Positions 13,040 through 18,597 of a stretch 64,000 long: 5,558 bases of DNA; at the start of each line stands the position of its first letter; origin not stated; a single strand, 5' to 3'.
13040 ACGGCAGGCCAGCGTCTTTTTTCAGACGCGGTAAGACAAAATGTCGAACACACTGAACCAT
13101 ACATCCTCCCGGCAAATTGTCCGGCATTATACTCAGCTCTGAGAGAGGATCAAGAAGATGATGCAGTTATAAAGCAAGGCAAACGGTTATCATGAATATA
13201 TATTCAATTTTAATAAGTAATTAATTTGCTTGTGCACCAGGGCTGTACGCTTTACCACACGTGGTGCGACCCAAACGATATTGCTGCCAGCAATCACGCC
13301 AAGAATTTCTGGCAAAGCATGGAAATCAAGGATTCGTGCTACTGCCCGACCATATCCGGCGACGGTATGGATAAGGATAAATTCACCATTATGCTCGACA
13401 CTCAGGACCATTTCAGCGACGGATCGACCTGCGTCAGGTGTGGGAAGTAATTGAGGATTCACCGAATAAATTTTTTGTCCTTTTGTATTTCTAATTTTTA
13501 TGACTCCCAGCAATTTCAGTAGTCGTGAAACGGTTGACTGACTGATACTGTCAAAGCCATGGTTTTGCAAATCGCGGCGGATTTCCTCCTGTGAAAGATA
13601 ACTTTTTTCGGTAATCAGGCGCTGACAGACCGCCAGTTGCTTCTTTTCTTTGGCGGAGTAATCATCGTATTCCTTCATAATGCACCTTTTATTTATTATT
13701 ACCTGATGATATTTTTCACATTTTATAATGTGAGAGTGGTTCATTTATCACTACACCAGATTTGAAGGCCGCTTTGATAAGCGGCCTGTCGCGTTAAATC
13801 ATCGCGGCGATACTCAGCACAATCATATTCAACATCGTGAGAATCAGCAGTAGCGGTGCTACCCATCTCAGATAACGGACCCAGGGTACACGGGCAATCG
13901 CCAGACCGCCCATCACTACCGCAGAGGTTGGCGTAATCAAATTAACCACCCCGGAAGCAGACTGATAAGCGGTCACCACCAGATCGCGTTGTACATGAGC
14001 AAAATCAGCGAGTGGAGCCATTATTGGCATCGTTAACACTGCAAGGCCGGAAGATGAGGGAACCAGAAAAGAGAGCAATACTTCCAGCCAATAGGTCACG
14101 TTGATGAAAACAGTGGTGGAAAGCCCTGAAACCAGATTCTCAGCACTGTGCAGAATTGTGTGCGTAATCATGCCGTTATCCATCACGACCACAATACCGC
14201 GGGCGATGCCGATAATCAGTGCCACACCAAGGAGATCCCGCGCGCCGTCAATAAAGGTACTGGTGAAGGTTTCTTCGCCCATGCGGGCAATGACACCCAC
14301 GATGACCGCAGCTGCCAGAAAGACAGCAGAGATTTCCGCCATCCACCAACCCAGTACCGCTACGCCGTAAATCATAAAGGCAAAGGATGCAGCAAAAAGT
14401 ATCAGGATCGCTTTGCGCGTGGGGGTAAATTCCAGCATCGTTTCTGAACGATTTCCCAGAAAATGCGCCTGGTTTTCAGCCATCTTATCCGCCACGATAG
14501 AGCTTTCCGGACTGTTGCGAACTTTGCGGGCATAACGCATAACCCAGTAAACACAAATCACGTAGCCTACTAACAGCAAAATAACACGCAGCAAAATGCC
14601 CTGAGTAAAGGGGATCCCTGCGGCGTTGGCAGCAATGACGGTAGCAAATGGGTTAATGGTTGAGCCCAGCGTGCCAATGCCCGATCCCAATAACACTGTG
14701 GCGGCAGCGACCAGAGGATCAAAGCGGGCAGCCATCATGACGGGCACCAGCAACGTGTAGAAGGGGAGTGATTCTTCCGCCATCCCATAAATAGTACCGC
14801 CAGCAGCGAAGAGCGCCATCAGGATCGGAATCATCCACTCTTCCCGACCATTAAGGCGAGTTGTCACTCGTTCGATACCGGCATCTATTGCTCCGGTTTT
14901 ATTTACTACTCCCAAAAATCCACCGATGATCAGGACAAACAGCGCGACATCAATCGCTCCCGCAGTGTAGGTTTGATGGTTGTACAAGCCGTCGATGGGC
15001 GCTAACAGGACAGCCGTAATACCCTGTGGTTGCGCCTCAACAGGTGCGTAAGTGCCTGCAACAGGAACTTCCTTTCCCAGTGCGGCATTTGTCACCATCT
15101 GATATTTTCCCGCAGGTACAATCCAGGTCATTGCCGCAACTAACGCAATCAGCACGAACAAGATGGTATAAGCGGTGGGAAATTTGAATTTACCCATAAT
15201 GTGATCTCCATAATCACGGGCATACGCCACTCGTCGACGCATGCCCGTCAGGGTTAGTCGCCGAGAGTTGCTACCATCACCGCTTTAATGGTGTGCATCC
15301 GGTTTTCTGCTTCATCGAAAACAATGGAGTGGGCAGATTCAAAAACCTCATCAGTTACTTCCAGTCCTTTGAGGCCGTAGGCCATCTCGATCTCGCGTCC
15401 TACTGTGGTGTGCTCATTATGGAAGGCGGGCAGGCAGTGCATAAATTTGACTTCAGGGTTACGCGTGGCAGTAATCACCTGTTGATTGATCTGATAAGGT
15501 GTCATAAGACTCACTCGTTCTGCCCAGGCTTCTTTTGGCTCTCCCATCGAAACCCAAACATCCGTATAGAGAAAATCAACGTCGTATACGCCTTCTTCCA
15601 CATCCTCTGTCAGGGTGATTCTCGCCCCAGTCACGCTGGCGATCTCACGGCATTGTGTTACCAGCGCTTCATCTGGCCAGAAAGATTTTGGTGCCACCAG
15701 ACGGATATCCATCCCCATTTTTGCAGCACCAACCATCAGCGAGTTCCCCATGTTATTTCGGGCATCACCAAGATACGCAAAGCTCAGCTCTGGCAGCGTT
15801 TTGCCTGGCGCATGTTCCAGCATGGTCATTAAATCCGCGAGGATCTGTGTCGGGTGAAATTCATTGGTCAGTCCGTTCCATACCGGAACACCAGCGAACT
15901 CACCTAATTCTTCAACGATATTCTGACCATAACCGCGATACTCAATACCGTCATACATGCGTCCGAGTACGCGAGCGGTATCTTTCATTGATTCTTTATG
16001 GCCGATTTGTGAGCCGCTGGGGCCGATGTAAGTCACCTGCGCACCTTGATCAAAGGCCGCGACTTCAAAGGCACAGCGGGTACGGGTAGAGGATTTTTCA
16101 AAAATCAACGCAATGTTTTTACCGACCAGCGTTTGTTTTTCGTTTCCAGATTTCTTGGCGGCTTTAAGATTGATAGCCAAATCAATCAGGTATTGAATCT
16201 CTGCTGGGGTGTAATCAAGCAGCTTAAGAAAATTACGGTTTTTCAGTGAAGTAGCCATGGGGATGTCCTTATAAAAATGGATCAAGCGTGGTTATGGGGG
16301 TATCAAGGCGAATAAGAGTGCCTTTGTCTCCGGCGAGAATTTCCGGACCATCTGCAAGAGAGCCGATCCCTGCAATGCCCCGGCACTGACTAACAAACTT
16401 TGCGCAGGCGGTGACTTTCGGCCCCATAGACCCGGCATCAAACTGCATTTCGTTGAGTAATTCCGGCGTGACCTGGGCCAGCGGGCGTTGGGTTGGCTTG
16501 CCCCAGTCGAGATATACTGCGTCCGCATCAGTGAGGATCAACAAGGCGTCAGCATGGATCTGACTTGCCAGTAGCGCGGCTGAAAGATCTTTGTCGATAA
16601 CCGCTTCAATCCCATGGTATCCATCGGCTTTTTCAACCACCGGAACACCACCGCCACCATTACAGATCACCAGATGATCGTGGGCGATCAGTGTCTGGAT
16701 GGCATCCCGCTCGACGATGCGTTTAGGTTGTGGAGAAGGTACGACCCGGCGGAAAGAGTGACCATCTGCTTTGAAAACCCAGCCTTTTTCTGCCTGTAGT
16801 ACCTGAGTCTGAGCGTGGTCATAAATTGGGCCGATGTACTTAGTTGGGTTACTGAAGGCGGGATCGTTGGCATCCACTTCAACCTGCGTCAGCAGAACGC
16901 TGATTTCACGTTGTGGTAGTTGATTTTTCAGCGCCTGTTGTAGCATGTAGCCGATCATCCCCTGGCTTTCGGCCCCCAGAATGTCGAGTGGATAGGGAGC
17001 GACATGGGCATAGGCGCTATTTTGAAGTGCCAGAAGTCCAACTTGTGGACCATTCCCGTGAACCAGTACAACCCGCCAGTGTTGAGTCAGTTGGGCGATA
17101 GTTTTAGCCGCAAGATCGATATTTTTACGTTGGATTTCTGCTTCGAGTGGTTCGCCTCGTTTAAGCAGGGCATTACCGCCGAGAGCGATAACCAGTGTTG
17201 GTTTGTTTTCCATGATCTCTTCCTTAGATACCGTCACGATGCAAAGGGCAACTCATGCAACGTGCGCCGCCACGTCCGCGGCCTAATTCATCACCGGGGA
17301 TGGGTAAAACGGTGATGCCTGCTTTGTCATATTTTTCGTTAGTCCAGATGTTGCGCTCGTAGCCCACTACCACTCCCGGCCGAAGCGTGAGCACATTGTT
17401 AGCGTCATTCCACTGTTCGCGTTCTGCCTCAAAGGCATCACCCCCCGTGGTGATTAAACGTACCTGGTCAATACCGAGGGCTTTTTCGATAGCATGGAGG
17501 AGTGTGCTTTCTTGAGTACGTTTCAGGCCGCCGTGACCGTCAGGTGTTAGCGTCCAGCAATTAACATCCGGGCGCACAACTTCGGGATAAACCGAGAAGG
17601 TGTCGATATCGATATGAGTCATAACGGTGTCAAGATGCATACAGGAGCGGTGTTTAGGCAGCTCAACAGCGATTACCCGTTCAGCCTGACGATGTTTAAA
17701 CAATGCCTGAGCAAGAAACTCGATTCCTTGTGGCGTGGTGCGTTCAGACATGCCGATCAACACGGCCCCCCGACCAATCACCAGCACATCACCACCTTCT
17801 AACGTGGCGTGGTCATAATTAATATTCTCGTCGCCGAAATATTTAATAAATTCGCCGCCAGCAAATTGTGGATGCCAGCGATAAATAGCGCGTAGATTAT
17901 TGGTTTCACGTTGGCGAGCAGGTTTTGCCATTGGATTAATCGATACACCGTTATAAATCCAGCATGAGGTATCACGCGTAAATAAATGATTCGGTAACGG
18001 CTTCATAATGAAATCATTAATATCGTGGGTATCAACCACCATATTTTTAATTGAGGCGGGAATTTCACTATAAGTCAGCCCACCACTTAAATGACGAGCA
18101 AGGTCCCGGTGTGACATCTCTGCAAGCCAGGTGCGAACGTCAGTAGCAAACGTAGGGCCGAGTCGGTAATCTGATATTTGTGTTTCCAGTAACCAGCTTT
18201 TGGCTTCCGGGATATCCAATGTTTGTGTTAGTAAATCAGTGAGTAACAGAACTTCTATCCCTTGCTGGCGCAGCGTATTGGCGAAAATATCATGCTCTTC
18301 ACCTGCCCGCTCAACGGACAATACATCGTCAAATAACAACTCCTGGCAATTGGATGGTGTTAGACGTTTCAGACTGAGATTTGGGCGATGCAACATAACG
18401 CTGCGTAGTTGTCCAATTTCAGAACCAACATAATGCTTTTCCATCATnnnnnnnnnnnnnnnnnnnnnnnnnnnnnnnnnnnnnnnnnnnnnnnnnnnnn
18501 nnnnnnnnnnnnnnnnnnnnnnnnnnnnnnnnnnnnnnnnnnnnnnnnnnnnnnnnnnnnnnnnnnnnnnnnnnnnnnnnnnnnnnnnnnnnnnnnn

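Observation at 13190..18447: Five-gene arginine deiminase cluster between pyrBI-pyrL and tabA/argI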

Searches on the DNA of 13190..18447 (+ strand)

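Call 31: search_dna_similar(query=window:13190-18447:+, collection=ecoli_genomes, mode=near, max_rows=40, rows=spread)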
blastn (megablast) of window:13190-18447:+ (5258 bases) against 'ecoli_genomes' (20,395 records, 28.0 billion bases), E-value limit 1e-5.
Records with a match: 953; places in all: 958; records where one place covers at least 80% of the query: 596.
Genomes with a match: 952 of 5426; with a place that covers at least 80% of the query: 596. Places per genome that has any: lowest 1, median 1, highest 2. On chromosomes: 661 places; on plasmids: 297.
Best place of each record, by identity: >=99% 593; 95-99% 3; 60-80% 357.
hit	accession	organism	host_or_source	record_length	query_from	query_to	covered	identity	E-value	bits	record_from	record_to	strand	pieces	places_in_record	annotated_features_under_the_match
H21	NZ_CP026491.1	Escherichia coli strain HS13-1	Homo sapiens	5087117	1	5258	100%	100.0%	0e+0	9710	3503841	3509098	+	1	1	YfcC family protein | arcA: arginine deiminase | argF: ornithine carbamoyltransferase | arcC: carbamate kinase | arginine repressor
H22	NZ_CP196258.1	Escherichia coli strain AH19K002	Homo sapiens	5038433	1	5258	100%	100.0%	0e+0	9710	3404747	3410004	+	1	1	YfcC family protein | arcA: arginine deiminase | argF: ornithine carbamoyltransferase | arcC: carbamate kinase | arginine repressor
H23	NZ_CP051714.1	Escherichia coli strain SCU-122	Homo sapiens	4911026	1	5258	100%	100.0%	0e+0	9705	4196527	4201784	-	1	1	YfcC family protein | arcA: arginine deiminase | argF: ornithine carbamoyltransferase | arcC: carbamate kinase | arginine repressor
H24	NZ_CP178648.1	Escherichia coli strain VTB96815v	Chicken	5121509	1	5258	100%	100.0%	0e+0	9705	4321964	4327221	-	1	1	YfcC family protein | arcA: arginine deiminase | argF: ornithine carbamoyltransferase | arcC: carbamate kinase | arginine repressor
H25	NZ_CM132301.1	Escherichia coli strain 2022E04-002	Homo sapiens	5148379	1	5258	100%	100.0%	0e+0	9699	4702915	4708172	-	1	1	YfcC family protein | arcA: arginine deiminase | argF: ornithine carbamoyltransferase | arcC: carbamate kinase | arginine repressor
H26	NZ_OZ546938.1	Escherichia coli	Homo sapiens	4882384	1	5258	100%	99.9%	0e+0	9683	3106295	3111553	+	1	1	YfcC family protein | arcA: arginine deiminase | argF: ornithine carbamoyltransferase | arcC: carbamate kinase | arginine repressor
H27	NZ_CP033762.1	Escherichia coli strain FDAARGOS_536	Homo sapiens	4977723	1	5258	100%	99.9%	0e+0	9672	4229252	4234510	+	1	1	YfcC family protein | arcA: arginine deiminase | argF: ornithine carbamoyltransferase | arcC: carbamate kinase | arginine repressor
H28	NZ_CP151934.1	Escherichia coli strain 8178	Mus musculus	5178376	1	5258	100%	99.8%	0e+0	9638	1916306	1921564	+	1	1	YfcC family protein | arcA: arginine deiminase | argF: ornithine carbamoyltransferase | arcC: carbamate kinase | arginine repressor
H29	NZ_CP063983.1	Escherichia coli strain 25DN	LAB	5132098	1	5258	100%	99.7%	0e+0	9622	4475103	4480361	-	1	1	YfcC family protein | arcA: arginine deiminase | argF: ornithine carbamoyltransferase | arcC: carbamate kinase | arginine repressor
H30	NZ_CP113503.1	Escherichia coli strain 16843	Homo sapiens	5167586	1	5258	100%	99.7%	0e+0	9622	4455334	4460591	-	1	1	YfcC family protein | arcA: arginine deiminase | argF: ornithine carbamoyltransferase | arcC: carbamate kinase | arginine repressor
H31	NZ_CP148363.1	Escherichia coli strain Z1323HEC0355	Homo sapiens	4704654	1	5258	100%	99.7%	0e+0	9622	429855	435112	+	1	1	YfcC family protein | arcA: arginine deiminase | argF: ornithine carbamoyltransferase | arcC: carbamate kinase | arginine repressor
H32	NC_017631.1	Escherichia coli ABU 83972 strain ABU 83972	Homo sapiens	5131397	1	5258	100%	99.7%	0e+0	9616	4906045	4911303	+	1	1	YfcC family protein | arcA: arginine deiminase | argF: ornithine carbamoyltransferase | arcC: carbamate kinase | arginine repressor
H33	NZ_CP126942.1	Escherichia coli O1:K1:H7 strain APEC E18006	Gallus gallus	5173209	1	5258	100%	99.7%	0e+0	9616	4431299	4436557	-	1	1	YfcC family protein | arcA: arginine deiminase | argF: ornithine carbamoyltransferase | arcC: carbamate kinase | arginine repressor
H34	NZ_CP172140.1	Escherichia coli strain GF130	chicken meat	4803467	1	5258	100%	99.7%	0e+0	9611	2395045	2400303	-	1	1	YfcC family protein | arcA: arginine deiminase | argF: ornithine carbamoyltransferase | arcC: carbamate kinase | arginine repressor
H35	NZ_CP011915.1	Escherichia coli strain PSUO2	Gallus gallus domesticus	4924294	1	5258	100%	99.6%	0e+0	9600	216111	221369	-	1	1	YfcC family protein | arcA: arginine deiminase | argF: ornithine carbamoyltransferase | arcC: carbamate kinase | arginine repressor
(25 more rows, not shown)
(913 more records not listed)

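Call 32: search_dna_similar(query=window:13190-18447:+, collection=plasmids, mode=near, max_rows=25, rows=spread)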
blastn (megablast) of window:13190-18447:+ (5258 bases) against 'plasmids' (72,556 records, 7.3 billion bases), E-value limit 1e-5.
Records with a match: 250; places in all: 251; records where one place covers at least 80% of the query: 0.
Best place of each record, by identity: 60-80% 250.
By first word of the organism name: Escherichia 235; Klebsiella 13; uncultured 1; Shigella 1.
By predicted mobility (MOB-suite, as given by PLSDB): conjugative 201; non-mobilizable 34; mobilizable 15.
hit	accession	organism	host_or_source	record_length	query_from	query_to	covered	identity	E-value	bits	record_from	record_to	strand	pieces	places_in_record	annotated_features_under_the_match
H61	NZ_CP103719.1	Escherichia coli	Homo sapiens,blood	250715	3168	5258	40%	76.9%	0e+0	1170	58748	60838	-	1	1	arcA: arginine deiminase | arcC: carbamate kinase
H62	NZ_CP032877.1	Escherichia coli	Homo sapiens,Culture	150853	3168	5258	40%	76.9%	0e+0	1164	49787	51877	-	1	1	arcA: arginine deiminase | arcC: carbamate kinase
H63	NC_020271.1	Escherichia coli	-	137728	3168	5258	40%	76.9%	0e+0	1164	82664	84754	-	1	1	arcA: arginine deiminase | arcC: carbamate kinase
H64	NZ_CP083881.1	Escherichia coli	Homo sapiens,urine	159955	3168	5258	40%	76.9%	0e+0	1164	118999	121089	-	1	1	arcA: arginine deiminase | arcC: carbamate kinase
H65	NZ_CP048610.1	Escherichia coli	WWTPs effluent Shatin WWTPs_1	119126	3168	5258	40%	76.9%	0e+0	1164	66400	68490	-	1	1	arcA: arginine deiminase | arcC: carbamate kinase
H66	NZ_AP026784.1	Escherichia coli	Homo sapiens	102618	3168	5258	40%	76.9%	0e+0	1164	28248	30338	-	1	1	arcA: arginine deiminase | arcC: carbamate kinase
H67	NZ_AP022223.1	Escherichia coli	-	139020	3168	5258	40%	76.9%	0e+0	1164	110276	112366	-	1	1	arcA: arginine deiminase | arcC: carbamate kinase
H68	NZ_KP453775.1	Klebsiella pneumoniae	-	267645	3168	5258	40%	76.9%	0e+0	1164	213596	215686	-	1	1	arcA: arginine deiminase | arcC: carbamate kinase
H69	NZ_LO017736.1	Escherichia coli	-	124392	3168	5258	40%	76.9%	0e+0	1164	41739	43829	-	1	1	arcA: arginine deiminase | arcC: carbamate kinase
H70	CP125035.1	Escherichia coli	Fecal sludge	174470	3168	5258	40%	76.9%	0e+0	1164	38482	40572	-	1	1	arcA: arginine deiminase | arcC: carbamate kinase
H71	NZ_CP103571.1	Escherichia coli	Homo sapiens,blood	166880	3168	5258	40%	76.8%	0e+0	1158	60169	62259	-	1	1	arcA: arginine deiminase | arcC: carbamate kinase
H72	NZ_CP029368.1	Escherichia coli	Sewage,Pure Culture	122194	3168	5255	40%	76.9%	0e+0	1164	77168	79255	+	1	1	arcA: arginine deiminase | arcC: carbamate kinase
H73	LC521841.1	Escherichia coli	Homo sapiens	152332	3168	5255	40%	76.9%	0e+0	1164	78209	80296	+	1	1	arcA: arginine deiminase | carbamate kinase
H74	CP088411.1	Escherichia coli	Homo sapiens,blood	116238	3168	5255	40%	76.9%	0e+0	1164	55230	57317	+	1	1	arcA: arginine deiminase | arcC: carbamate kinase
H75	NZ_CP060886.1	Escherichia coli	Homo sapiens,urine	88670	3168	5255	40%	76.9%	0e+0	1164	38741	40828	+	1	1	arcA: arginine deiminase | arcC: carbamate kinase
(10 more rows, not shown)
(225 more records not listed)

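Call 34: get_annotated_region(hit=H63, flank=7000)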
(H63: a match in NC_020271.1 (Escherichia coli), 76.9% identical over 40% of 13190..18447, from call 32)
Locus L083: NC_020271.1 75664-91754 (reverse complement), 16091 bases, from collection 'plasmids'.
description: Escherichia coli O25b:H4-ST131 plasmid pJIE186-2, complete sequence
organism: Escherichia coli (NCBI taxid 941322)
taxonomy: Bacteria; Pseudomonadota; Gammaproteobacteria; Enterobacterales; Enterobacteriaceae; Escherichia; Escherichia coli
host: -; source: -; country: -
typing (MOB-suite, as given by PLSDB): conjugative; replicon IncFIA,IncFIA,IncFIB,IncFIC; relaxase MOBF; mating-pair formation MPF_F
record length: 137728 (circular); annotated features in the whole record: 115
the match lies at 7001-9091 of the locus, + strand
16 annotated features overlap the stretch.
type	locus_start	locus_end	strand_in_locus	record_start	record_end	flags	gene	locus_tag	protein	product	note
CDS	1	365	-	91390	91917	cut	cbi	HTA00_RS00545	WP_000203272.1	colicin B immunity protein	-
CDS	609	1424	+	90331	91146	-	cma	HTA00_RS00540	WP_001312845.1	lipid II-degrading bacteriocin colicin M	-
CDS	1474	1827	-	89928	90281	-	cmi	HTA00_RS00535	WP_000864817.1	colicin M immunity protein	-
CDS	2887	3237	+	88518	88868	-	tnpB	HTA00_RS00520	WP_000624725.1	IS66 family insertion sequence element accessory protein TnpB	-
CDS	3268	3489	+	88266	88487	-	-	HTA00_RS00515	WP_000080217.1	hypothetical protein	-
CDS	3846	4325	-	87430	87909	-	-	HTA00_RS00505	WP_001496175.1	ArgR family transcriptional regulator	-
CDS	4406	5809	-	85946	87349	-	-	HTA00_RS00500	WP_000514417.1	YfcC family protein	-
CDS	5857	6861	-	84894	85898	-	argF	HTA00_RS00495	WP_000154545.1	ornithine carbamoyltransferase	GO:0042450 - arginine biosynthetic process via ornithine [Evidence IEA]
CDS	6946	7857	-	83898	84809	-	arcC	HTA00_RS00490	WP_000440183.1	carbamate kinase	GO:0006520 - amino acid metabolic process [Evidence IEA]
CDS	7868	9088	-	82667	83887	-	arcA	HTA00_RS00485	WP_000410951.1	arginine deiminase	GO:0019546 - arginine deiminase pathway [Evidence IEA]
CDS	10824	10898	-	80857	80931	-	tap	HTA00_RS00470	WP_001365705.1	RepA leader peptide Tap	GO:0006276 - plasmid maintenance [Evidence IEA]; GO:0031556 - transcriptional attenuation by ribosome [Evidence IEA]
CDS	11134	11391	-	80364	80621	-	-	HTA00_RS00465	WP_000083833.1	replication regulatory protein RepA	-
CDS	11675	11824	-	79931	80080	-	-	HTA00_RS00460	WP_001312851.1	Hok/Gef family protein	-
CDS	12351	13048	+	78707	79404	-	-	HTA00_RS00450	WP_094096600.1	IS1-like element IS1A family transposase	GO:0006313 - DNA transposition [Evidence IEA]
CDS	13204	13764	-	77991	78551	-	-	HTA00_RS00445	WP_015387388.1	fertility inhibition protein FinO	-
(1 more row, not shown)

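Call 81: search_dna_similar(query=window:13190-15197:+, collection=ecoli_genomes, mode=near, max_rows=60, rows=spread, max_evalue=1e-50)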
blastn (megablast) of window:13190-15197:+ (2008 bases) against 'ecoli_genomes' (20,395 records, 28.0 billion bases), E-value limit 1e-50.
Records with a match: 596; places in all: 597; records where one place covers at least 80% of the query: 596.
Genomes with a match: 596 of 5426; with a place that covers at least 80% of the query: 596. Places per genome that has any: lowest 1, median 1, highest 2. On chromosomes: 597 places; on plasmids: 0.
Best place of each record, by identity: >=99% 596.
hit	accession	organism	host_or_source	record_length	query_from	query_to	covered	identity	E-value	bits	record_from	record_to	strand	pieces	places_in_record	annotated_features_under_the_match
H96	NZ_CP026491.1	Escherichia coli strain HS13-1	Homo sapiens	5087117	1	2008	100%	100.0%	0e+0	3709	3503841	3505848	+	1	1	YfcC family protein | arginine repressor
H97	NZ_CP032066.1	Escherichia coli strain E166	Avian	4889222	1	2008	100%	100.0%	0e+0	3709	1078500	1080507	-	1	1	YfcC family protein | arginine repressor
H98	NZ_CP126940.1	Escherichia coli O2:K1:H7 strain APEC E18055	Gallus gallus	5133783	1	2008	100%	100.0%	0e+0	3709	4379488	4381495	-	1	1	YfcC family protein | arginine repressor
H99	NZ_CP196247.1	Escherichia coli strain AH21G053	Homo sapiens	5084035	1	2008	100%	100.0%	0e+0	3709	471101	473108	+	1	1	YfcC family protein | arginine repressor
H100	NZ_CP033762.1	Escherichia coli strain FDAARGOS_536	Homo sapiens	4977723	1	2008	100%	100.0%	0e+0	3703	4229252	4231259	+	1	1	YfcC family protein | arginine repressor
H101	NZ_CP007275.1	Escherichia coli strain O18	-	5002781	1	2008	100%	100.0%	0e+0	3703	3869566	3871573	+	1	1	YfcC family protein | arginine repressor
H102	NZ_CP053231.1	Escherichia coli strain SCU-306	Homo sapiens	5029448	1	2008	100%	100.0%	0e+0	3703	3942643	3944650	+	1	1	YfcC family protein | arginine repressor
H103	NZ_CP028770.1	Escherichia coli strain A4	possum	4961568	1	2008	100%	100.0%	0e+0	3703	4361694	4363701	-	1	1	YfcC family protein | arginine repressor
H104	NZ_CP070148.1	Escherichia coli strain FDAARGOS_1297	Homo sapiens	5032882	1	2008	100%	100.0%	0e+0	3703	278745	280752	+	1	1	YfcC family protein | arginine repressor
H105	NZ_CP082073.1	Escherichia coli strain MS20659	Homo sapiens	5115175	1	2008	100%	100.0%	0e+0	3703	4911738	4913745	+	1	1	YfcC family protein | arginine repressor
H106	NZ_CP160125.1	Escherichia coli strain 729_021014_1_4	Poultry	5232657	1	2008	100%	100.0%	0e+0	3703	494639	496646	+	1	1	YfcC family protein | arginine repressor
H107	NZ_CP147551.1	Escherichia coli strain GN04979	Homo sapiens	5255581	1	2008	100%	100.0%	0e+0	3703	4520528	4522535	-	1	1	YfcC family protein | arginine repressor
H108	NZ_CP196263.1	Escherichia coli strain AH21F008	Homo sapiens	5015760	1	2008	100%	100.0%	0e+0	3703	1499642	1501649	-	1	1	YfcC family protein | arginine repressor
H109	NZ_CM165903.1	Escherichia coli strain N1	Homo sapiens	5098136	1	2008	100%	100.0%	0e+0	3703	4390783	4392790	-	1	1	YfcC family protein | arginine repressor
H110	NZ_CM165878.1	Escherichia coli strain N68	Homo sapiens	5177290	1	2008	100%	100.0%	0e+0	3703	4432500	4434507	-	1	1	YfcC family protein | arginine repressor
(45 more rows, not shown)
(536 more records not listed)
